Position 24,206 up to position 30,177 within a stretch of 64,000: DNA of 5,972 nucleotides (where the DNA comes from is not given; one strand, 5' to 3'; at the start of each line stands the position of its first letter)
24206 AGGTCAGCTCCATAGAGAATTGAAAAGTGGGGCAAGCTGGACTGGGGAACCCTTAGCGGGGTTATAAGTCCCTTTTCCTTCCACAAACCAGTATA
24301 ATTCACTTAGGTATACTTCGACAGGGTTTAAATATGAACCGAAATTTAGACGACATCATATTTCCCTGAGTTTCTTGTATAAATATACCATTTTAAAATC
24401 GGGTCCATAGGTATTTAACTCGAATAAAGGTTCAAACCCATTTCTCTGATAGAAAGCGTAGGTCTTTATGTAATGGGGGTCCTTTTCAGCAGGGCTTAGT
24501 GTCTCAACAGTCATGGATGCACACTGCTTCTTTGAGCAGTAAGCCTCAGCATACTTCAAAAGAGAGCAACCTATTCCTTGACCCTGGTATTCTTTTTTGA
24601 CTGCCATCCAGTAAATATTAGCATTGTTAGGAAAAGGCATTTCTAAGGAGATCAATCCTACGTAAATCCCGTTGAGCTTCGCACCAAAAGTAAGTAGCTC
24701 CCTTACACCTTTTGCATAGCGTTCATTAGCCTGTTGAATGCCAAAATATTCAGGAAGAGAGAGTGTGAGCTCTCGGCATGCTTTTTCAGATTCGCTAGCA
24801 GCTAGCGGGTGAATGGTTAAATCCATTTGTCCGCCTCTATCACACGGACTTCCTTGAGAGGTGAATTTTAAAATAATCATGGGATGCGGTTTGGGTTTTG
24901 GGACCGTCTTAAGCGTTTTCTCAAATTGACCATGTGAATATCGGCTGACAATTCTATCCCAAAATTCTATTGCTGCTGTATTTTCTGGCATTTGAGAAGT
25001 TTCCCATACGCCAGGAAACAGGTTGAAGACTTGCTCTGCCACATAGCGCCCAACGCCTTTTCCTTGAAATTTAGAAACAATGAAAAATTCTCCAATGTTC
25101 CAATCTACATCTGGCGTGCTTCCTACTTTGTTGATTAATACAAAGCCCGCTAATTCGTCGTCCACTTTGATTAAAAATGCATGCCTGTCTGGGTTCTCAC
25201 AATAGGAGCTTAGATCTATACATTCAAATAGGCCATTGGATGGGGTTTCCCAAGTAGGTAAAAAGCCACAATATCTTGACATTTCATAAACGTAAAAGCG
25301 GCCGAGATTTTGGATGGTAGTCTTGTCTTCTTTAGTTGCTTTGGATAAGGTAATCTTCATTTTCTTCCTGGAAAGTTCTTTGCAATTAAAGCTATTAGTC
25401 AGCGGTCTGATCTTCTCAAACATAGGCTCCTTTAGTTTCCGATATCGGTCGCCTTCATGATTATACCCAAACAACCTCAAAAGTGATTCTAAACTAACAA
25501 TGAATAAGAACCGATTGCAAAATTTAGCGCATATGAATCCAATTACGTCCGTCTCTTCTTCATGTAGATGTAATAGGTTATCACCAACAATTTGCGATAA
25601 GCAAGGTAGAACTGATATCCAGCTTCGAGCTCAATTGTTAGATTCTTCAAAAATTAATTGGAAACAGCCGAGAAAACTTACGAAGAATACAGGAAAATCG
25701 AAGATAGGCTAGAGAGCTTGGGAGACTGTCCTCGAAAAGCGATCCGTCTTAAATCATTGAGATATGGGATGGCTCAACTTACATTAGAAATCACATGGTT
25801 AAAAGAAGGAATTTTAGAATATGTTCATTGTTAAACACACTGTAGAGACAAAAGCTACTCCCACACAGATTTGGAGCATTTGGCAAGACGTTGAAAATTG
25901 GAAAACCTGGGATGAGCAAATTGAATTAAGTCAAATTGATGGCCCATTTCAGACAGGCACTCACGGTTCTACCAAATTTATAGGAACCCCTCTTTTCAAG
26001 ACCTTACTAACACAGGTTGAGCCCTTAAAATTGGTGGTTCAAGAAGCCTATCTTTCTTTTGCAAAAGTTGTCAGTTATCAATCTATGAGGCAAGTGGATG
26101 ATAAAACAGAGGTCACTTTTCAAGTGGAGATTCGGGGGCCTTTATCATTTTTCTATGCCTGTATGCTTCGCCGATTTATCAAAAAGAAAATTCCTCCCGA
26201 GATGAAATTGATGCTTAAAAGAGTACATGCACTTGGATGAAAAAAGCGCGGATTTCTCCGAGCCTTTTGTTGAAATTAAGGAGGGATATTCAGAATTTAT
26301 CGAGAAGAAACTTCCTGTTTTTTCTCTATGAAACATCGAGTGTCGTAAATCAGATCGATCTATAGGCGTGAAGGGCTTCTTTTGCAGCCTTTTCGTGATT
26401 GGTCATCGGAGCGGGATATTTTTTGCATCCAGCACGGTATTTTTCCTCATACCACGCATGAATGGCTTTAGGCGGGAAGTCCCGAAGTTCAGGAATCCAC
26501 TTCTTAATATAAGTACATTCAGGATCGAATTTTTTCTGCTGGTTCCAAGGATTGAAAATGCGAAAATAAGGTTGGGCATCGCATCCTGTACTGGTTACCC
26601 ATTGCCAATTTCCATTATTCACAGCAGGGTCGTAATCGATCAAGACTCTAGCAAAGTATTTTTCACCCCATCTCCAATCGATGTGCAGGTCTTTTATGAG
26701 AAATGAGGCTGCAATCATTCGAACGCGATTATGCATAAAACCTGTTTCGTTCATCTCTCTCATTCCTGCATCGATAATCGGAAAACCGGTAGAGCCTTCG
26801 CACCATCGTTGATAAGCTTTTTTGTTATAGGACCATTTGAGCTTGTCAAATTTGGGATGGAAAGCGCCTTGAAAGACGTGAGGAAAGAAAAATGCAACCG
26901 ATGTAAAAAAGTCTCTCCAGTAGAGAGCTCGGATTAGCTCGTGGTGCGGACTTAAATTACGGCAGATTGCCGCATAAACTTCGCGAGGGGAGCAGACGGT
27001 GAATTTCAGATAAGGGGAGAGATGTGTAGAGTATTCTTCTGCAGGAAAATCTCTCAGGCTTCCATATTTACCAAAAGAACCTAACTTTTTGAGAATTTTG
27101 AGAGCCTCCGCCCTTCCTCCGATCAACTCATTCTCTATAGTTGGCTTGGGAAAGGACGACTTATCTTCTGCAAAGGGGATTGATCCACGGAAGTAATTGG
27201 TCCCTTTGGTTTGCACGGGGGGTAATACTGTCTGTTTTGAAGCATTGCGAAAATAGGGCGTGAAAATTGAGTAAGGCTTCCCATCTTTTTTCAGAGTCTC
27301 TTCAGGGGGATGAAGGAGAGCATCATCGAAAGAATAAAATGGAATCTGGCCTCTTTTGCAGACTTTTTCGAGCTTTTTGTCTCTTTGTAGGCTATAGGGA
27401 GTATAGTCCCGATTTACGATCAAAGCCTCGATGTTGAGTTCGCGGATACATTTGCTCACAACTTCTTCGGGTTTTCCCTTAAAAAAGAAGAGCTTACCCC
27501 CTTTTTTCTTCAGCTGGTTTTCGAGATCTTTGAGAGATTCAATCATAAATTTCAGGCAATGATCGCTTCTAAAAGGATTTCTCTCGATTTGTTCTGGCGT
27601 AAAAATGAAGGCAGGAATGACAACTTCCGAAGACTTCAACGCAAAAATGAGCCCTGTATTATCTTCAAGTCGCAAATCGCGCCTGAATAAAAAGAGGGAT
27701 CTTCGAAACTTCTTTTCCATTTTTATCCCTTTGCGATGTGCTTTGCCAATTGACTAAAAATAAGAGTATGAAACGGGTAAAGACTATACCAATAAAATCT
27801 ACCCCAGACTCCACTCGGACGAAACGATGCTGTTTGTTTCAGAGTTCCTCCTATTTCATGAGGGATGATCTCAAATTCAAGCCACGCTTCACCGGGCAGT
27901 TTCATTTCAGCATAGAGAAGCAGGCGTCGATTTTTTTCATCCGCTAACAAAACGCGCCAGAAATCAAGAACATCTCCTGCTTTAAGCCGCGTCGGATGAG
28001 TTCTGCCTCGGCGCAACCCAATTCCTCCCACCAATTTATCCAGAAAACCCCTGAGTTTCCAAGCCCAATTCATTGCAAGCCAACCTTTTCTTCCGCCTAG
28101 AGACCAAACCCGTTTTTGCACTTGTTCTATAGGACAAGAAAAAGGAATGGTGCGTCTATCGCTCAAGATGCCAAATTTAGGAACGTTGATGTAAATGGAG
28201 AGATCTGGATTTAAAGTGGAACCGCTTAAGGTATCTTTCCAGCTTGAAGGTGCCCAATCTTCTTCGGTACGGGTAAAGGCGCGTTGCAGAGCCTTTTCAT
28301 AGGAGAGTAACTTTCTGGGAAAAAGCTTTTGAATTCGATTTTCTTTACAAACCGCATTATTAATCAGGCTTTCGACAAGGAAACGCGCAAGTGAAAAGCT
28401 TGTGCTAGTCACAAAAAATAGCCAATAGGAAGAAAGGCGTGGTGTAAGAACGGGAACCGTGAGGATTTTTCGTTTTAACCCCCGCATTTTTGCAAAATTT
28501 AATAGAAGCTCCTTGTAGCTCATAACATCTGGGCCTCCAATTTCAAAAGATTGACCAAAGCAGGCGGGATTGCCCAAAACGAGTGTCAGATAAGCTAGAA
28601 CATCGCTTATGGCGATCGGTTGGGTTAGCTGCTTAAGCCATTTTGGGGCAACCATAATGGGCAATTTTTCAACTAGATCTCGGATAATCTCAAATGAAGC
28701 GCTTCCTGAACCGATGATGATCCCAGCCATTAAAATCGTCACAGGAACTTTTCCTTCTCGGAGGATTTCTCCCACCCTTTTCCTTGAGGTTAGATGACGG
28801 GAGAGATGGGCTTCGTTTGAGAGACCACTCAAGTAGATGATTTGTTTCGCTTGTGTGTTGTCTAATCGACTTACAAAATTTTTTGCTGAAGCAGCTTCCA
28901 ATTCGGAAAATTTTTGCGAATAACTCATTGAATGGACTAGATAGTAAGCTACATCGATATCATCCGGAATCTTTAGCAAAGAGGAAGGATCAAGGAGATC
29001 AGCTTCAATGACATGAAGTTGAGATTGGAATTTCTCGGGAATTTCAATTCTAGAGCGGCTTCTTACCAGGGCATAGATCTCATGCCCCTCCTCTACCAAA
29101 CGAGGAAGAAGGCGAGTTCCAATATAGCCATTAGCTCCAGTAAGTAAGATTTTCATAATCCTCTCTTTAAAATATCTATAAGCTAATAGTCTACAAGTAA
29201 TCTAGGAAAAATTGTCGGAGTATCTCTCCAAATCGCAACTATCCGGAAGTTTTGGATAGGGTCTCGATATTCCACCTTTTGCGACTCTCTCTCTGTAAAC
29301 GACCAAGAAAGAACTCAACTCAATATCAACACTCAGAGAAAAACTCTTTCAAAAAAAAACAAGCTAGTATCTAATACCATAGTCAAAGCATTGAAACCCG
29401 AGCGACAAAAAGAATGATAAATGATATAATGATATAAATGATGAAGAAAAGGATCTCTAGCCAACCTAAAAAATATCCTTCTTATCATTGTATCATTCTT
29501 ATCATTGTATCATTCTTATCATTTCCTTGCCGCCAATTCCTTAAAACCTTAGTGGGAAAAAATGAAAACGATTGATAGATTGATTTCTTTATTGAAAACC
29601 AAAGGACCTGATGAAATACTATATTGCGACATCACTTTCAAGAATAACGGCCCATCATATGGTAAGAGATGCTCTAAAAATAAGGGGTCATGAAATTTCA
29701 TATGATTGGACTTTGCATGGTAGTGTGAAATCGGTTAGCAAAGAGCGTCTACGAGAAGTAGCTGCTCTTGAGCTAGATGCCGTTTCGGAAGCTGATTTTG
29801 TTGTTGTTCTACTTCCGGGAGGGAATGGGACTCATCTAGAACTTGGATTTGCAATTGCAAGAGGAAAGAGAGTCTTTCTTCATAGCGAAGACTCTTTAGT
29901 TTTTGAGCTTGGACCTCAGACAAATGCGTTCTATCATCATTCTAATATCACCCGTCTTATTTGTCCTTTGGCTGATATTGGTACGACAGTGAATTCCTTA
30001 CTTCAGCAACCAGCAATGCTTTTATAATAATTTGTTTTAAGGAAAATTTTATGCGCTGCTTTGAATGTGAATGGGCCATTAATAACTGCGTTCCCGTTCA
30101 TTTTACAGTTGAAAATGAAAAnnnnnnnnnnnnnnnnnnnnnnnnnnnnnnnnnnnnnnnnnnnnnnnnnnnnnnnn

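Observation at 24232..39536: tRNA(CAT) with two decaying direct repeats of its 3' half: two tandem islands with no integrase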

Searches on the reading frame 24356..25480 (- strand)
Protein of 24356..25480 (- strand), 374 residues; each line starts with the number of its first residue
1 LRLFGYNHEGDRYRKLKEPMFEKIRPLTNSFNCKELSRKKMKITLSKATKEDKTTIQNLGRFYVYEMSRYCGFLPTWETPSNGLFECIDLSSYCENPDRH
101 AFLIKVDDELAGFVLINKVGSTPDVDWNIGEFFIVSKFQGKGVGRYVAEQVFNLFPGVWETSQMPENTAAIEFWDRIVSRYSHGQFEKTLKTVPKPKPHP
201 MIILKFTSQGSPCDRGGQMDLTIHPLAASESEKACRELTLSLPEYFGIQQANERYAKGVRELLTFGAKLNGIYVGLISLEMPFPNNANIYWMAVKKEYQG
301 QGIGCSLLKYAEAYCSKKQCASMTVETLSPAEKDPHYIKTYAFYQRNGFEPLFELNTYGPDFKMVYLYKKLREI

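Call 8: search_protein_families(library=pfam, proteins=[window:24356-25480:-], max_evalue=0.01)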
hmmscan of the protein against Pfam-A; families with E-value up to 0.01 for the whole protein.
window:24356-25480:- (374 aa): 5 families
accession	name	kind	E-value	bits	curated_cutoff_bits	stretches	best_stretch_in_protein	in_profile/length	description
PF00583.31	Acetyltransf_1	-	6.5e-21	75.2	20.7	2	260-349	31-116/116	Acetyltransferase (GNAT) family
PF13508.13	Acetyltransf_7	-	3.1e-18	66.4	27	2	265-351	6-84/84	Acetyltransferase (GNAT) domain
PF13673.13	Acetyltransf_10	-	2.9e-16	60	23.6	2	252-351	23-109/128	Acetyltransferase (GNAT) domain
PF17013.11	Acetyltransf_15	-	9.1e-05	22.4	35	1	287-351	73-138/210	Putative acetyl-transferase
PF14542.12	Acetyltransf_CG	-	0.0037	17.8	30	0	287-318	25-56/80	GCN5-related N-acetyl-transferase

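Call 50: search_protein_families(library=ncbifam, proteins=[window:24356-25480:-], max_evalue=0.01)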
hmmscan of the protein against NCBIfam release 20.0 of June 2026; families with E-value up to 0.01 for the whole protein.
window:24356-25480:- (374 aa): 10 families
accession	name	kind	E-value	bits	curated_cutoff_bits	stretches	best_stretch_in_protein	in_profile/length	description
TIGR01575.1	rimI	equivalog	5.3e-11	42.8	86.4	1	267-358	37-121/132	ribosomal protein S18-alanine N-acetyltransferase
NF008212.0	PRK10975.1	equivalog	3.6e-07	30.2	219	1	271-327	148-204/232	dTDP-4-amino-4,6-dideoxy-D-galactose acyltransferase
NF053587.1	SpmdActasePaiA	equivalog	1.2e-06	28.4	250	1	41-154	1-118/172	spermidine/spermine N(1)-acetyltransferase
NF033078.2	AAC_6p_Ia_fam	equivalog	2e-06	27.8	265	0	262-323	51-112/181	AAC(6')-Ia family aminoglycoside 6'-N-acetyltransferase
NF000486.1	AAC_6p_Ip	exception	6.2e-05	23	390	0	265-323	35-93/173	aminoglycoside 6'-N-acetyltransferase AAC(6')-Ip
NF000360.1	sat4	exception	0.0018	18.4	380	0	274-328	84-138/180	streptothricin N-acetyltransferase Sat4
NF033150.1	AAC_6p_A49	exception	0.0027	17.5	410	0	274-324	64-114/184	aminoglycoside 6'-N-acetyltransferase AacA49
NF005840.0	PRK07757.1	equivalog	0.0031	17.4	154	0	268-329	48-109/153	N-acetyltransferase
NF002959.0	PRK03624.1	equivalog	0.0051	16.5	124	0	289-329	75-115/147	GNAT family acetyltransferase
NF000358.1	sat2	exception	0.0088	15.8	360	0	264-328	61-125/174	streptothricin N-acetyltransferase Sat2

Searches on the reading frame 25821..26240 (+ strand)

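Call 8: search_protein_families(library=pfam, proteins=[window:25821-26240:+], max_evalue=0.01)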
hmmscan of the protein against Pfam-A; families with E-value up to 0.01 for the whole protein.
window:25821-26240:+ (139 aa): 2 families
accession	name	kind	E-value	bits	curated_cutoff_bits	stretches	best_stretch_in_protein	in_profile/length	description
PF10604.15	Polyketide_cyc2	-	1.4e-09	38.8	27.4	1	1-123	1-129/142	Polyketide cyclase / dehydrase and lipid transport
PF03364.25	Polyketide_cyc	-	0.00075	20.2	23.4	1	11-128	2-121/126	Polyketide cyclase / dehydrase and lipid transport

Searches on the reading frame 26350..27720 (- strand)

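Call 8: search_protein_families(library=pfam, proteins=[window:26350-27720:-], max_evalue=0.01)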
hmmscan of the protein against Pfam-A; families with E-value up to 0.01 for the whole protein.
window:26350-27720:- (456 aa): 2 families
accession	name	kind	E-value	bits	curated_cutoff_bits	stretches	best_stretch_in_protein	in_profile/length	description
PF03441.19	FAD_binding_7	-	2.2e-79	266.1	27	1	263-454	2-202/203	FAD binding domain of DNA photolyase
PF00875.24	DNA_photolyase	-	1.1e-44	152.7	26.6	1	8-164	1-156/164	DNA photolyase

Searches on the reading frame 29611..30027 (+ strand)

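Call 8: search_protein_families(library=pfam, proteins=[window:29611-30027:+], max_evalue=0.01)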
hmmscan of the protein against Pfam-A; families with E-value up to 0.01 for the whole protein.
window:29611-30027:+ (138 aa): 2 families
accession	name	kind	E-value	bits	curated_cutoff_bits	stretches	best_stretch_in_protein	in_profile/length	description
PF05014.21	Nuc_deoxyrib_tr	-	1.5e-07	32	28.8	1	15-97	17-102/117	Nucleoside 2-deoxyribosyltransferase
PF15891.11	Nuc_deoxyri_tr2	-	0.00017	22.3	30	1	40-93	47-103/105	Nucleoside 2-deoxyribosyltransferase like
